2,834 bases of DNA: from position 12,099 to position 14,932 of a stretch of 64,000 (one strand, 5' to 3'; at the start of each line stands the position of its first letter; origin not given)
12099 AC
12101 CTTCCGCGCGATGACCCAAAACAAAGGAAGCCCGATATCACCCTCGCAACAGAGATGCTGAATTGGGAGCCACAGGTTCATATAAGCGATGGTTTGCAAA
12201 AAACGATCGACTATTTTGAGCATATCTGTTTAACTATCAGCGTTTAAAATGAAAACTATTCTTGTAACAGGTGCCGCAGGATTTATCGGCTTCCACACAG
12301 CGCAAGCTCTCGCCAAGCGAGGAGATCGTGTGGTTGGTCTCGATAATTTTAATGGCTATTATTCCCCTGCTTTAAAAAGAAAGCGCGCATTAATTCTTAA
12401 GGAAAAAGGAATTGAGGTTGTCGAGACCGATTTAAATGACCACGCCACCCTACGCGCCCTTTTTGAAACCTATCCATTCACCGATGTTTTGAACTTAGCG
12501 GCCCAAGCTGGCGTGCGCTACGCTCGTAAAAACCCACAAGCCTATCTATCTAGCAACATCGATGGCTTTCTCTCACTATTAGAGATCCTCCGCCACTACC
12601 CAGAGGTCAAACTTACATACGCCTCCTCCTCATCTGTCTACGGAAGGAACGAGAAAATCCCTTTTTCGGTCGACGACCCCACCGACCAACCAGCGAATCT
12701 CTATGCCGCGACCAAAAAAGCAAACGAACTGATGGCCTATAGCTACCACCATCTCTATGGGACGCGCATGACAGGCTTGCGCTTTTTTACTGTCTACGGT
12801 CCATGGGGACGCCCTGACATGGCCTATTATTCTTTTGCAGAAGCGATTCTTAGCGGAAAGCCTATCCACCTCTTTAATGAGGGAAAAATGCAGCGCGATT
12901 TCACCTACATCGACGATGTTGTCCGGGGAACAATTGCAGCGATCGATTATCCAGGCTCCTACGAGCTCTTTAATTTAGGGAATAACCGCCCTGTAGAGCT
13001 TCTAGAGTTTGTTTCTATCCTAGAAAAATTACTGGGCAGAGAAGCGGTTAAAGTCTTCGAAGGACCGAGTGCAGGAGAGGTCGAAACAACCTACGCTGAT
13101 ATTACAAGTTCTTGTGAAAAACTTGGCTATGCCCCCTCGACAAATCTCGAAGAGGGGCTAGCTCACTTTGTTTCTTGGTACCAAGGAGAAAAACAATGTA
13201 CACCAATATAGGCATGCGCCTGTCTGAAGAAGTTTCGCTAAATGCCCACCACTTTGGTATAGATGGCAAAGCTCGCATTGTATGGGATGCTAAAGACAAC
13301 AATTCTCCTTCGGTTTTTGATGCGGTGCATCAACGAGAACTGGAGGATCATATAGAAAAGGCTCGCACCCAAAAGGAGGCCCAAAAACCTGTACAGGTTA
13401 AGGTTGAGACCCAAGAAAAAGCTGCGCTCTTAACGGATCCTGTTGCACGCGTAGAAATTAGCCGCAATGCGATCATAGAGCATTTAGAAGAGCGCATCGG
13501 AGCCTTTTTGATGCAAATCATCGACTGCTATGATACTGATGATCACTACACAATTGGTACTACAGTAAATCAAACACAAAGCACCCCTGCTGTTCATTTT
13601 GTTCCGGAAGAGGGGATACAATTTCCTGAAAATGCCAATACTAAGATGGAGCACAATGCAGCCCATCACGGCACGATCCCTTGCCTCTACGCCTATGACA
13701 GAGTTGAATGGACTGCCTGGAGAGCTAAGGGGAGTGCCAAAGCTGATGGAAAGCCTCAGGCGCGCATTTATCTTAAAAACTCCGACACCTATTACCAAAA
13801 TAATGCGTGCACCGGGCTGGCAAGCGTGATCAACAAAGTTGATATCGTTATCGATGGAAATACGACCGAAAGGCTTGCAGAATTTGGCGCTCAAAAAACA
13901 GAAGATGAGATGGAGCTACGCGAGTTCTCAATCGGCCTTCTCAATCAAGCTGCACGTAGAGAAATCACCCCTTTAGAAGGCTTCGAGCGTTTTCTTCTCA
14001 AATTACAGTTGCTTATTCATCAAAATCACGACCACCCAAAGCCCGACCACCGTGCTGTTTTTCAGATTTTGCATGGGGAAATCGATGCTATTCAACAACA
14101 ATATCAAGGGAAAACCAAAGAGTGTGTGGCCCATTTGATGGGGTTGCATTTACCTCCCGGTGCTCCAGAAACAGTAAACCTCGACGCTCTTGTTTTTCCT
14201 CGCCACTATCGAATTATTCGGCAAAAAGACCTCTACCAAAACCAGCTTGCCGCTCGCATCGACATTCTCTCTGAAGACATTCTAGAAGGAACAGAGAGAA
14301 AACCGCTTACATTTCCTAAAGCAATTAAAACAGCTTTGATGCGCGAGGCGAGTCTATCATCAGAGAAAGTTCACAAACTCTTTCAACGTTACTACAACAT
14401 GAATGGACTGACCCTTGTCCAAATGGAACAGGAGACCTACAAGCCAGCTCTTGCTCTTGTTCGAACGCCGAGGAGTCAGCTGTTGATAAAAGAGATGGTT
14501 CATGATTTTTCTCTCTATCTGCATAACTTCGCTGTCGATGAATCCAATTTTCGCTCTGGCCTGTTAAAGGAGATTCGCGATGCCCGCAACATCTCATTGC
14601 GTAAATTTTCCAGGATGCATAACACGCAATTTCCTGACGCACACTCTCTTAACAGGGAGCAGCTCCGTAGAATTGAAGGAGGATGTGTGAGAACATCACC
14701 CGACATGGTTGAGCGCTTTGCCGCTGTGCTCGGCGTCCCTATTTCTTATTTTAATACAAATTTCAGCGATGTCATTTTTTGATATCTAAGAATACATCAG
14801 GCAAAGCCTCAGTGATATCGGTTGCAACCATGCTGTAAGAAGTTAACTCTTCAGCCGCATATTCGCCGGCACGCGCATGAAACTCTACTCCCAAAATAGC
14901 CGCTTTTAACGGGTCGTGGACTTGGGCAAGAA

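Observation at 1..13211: O-antigen/capsule-type glycan locus in a lineage whose best-known members make only rough LOS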

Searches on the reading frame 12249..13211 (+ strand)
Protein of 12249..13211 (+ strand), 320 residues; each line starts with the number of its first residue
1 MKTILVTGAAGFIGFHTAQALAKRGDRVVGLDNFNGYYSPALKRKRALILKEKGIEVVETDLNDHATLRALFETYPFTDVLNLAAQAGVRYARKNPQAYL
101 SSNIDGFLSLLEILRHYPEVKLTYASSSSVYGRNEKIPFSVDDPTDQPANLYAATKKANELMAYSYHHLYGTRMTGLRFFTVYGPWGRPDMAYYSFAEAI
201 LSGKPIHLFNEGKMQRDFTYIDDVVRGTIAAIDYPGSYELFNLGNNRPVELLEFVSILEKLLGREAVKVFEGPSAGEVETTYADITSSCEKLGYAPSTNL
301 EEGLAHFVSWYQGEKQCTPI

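Call 5: search_protein_families(library=pfam, proteins=[window:12249-13211:+], max_evalue=0.01)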
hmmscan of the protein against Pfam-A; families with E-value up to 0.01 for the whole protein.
window:12249-13211:+ (320 aa): 8 families
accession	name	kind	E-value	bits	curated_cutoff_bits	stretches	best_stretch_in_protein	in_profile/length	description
PF01370.27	Epimerase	-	7.1e-53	179.9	20.9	1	4-244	1-240/240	NAD dependent epimerase/dehydratase family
PF16363.11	GDP_Man_Dehyd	-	1.4e-46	159.9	27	1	5-305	1-330/332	GDP-mannose 4,6 dehydratase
PF04321.23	RmlD_sub_bind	-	2e-12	47.2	27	1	3-185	2-154/287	RmlD substrate binding domain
PF02719.21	Polysacc_synt_2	-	8.8e-10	38.7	20.2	1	4-265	1-250/293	Polysaccharide biosynthesis protein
PF01073.25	3Beta_HSD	-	2.2e-08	33.9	22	1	5-232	1-229/280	3-beta hydroxysteroid dehydrogenase/isomerase family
PF05368.20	NmrA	-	1.8e-06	28.2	27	1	2-73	3-68/298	NmrA-like family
PF00106.31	adh_short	-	4.2e-06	26.8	26.6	1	2-89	1-87/195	short chain dehydrogenase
PF08659.16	KR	-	9.7e-05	22.8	22.6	1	3-136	2-146/180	KR domain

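Call 9: search_protein_families(library=ncbifam, proteins=[window:12249-13211:+], max_evalue=0.00001)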
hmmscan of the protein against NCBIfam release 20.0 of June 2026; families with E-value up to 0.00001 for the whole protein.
window:12249-13211:+ (320 aa): 23 families
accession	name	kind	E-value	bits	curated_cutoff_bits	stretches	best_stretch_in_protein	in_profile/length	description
TIGR01179.1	galE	equivalog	1.5e-40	139.1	262.3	2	4-184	2-178/332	UDP-glucose 4-epimerase GalE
TIGR01181.1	dTDP_gluc_dehyt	equivalog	1.8e-39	135.7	365.1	1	4-316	2-316/321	dTDP-glucose 4,6-dehydratase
TIGR02197.1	heptose_epim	equivalog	1.2e-35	123.2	274.6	1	4-312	1-314/316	ADP-glyceromanno-heptose 6-epimerase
TIGR04180.1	EDH_00030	hypoth_equivalog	9.9e-34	116.7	475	1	4-297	1-295/297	NAD-dependent 4,6-dehydratase LegB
NF011728.1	PRK15181.1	equivalog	2.1e-31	109.2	760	1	2-313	16-339/348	Vi polysaccharide biosynthesis UDP-N-acetylglucosaminuronic acid C-4 epimerase TviC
NF007956.0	PRK10675.1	subfamily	1.1e-23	83.9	394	1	3-162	2-159/338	UDP-glucose 4-epimerase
NF007582.0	PRK10217.1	equivalog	1.5e-19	70.3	698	1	1-311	1-331/355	dTDP-glucose 4,6-dehydratase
NF007490.0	PRK10084.1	subfamily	9.5e-18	64.3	649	1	4-316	3-339/361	dTDP-glucose 4,6-dehydratase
TIGR02622.1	CDP_4_6_dhtase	equivalog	3.5e-16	59.3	278.45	1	2-171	5-173/352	CDP-glucose 4,6-dehydratase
NF043036.1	ErythonDh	equivalog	5.1e-15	55.5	325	1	3-201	2-198/321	D-erythronate dehydrogenase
NF042422.1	oxyalk_red_OleD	equivalog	9.3e-13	48.2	580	1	3-233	2-216/329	2-alkyl-3-oxoalkanoate reductase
NF008872.0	PRK11908.1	equivalog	7.2e-12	45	294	1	1-314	1-338/349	bifunctional UDP-4-keto-pentose/UDP-xylose synthase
NF008360.0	PRK11150.1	equivalog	2.5e-11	43.3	452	1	119-286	108-281/310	ADP-glyceromanno-heptose 6-epimerase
NF042423.1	oxyalk_red_Shew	equivalog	1.3e-10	40.9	580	1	2-186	9-178/331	2-alkyl-3-oxoalkanoate reductase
NF047922.1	GDPFucSynFcl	equivalog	5.5e-10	39.2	500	1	58-315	35-305/308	GDP-L-fucose synthase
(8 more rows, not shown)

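Call 27: search_solved_structures(query=window:12249-13211:+, max_evalue=1e-20)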
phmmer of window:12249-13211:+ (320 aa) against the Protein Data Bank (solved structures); distinct sequences matched with E-value up to 1e-20: 48.
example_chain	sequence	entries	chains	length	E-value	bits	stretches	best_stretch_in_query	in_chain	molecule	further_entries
5u4q_A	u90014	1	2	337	4.3e-96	325.3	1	4-234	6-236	dTDP-glucose 4,6-dehydratase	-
6zl6_A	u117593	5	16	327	5.7e-51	177.1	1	4-305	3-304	Epimerase domain-containing protein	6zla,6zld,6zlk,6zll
6zlj_A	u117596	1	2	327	2.1e-50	175.2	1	4-305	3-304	Epimerase domain-containing protein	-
4zrm_A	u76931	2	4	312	1.5e-41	146.2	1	3-311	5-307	UDP-glucose 4-epimerase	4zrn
3ruc_A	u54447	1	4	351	5.5e-36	127.9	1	2-311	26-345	WbgU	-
10ke_A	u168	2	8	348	9.1e-36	127.1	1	5-312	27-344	Capsular polysaccharide biosynthesis protein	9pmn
3ru7_A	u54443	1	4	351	1e-35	127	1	2-311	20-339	WbgU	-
3ru9_A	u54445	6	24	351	1e-35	126.9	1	2-311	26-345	WbgU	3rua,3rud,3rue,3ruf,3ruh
3lu1_A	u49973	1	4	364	1.2e-35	126.8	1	2-311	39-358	WbgU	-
6kv9_A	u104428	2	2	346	4.8e-35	124.8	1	4-312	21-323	MoeE5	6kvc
1sb8_A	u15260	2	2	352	7.6e-35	124.1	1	2-311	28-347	wbpP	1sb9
7ys8_A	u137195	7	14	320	1.2e-34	123.5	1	4-312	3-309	UDP-glucose 4-epimerase | UDP-glucose 4-epimerase along with EC 5.1.3.2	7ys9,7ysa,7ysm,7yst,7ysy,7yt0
6wjb_A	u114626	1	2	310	2.6e-29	105.9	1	3-306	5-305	NAD-dependent epimerase/dehydratase family protein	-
6pmh_A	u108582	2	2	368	2.8e-29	105.8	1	2-312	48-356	UDP-glucose 4-epimerase related protein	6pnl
6dnt_A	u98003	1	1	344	7.2e-29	104.5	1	2-313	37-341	NAD-dependent epimerase/dehydratase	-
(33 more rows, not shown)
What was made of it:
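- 12249..13211 (+): UDP-glucuronate 4-epimerase (UDP-GalA synthesis). PDB hits are 5U4Q (Klebsiella, E 4e-96) and the B. cereus UDP-GlcA 4-epimerase 6ZL6 (E 6e-51; call 27).
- Checked: Best PDB hits are 5U4Q and B. cereus 6ZL6 (call 27).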

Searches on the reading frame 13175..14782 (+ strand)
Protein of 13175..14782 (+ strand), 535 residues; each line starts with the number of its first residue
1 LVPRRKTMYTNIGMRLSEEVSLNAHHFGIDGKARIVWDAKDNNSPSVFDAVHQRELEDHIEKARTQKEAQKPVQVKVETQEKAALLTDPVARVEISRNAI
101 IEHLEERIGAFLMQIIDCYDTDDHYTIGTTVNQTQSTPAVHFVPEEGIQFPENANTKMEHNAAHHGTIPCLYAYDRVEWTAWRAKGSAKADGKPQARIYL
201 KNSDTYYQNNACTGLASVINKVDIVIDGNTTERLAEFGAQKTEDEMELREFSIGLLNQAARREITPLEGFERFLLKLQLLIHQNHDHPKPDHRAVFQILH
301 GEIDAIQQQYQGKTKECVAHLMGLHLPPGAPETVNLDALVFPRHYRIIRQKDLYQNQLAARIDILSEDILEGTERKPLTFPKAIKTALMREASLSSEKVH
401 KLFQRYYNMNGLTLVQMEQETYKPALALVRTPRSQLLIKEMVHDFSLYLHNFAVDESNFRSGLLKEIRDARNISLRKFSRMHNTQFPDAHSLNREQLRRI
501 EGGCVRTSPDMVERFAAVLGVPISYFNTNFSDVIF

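Call 5: search_protein_families(library=pfam, proteins=[window:13175-14782:+], max_evalue=0.01)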
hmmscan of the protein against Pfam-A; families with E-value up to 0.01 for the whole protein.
window:13175-14782:+ (535 aa): 3 families
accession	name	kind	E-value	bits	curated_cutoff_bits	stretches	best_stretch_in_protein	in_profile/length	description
PF13560.12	HTH_31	-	0.0012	19.5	27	1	463-522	5-57/64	Helix-turn-helix domain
PF01381.28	HTH_3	-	0.0015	18.9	23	0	464-526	1-55/55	Helix-turn-helix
PF12844.13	HTH_19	-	0.01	16.2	30.2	0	464-526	4-58/64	Helix-turn-helix domain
